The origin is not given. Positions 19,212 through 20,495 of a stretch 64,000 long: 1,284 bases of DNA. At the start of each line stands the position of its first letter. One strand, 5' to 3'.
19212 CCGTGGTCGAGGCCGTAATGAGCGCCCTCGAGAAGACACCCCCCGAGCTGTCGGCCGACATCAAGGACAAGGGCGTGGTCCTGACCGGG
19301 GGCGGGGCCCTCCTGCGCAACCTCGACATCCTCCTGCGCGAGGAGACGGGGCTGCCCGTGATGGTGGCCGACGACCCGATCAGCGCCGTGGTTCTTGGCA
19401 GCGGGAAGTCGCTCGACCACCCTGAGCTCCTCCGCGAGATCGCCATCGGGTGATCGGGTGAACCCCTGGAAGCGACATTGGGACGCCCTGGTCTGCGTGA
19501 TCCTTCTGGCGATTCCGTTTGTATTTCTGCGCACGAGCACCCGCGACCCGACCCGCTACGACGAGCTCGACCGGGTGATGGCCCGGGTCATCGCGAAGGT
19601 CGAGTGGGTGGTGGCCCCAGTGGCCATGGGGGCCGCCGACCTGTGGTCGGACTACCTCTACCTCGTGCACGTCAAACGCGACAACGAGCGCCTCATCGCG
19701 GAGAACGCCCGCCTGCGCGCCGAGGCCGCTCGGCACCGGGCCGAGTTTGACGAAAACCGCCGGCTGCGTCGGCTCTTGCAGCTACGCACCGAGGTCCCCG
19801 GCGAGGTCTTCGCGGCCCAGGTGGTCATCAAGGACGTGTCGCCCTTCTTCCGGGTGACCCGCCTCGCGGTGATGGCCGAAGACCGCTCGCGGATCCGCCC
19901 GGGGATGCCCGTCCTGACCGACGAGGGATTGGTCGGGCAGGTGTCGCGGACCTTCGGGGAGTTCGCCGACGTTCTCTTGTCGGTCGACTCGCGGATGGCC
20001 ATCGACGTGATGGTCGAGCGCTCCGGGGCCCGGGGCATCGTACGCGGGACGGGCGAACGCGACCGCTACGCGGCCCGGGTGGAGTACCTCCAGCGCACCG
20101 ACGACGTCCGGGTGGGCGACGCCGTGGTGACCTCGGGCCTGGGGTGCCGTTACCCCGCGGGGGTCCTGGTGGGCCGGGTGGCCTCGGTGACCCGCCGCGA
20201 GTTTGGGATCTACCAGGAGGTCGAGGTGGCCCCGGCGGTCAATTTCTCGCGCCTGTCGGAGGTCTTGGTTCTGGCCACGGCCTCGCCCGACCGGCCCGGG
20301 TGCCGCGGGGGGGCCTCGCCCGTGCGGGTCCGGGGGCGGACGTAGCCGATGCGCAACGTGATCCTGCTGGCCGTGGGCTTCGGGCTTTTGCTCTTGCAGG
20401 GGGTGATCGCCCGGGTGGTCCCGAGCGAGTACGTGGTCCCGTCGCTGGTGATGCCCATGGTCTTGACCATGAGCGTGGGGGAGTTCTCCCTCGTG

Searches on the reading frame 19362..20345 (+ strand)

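Call 69: search_protein_families(library=pfam, proteins=[window:19362-20345:+], max_evalue=0.001)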
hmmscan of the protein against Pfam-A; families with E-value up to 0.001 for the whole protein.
window:19362-20345:+ (327 aa): 1 family
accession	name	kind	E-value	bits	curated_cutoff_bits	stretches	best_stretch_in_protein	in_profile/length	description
PF04085.20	MreC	-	5.5e-37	127.2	28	1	174-304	19-146/147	Rod shape-determining protein MreC, barrel core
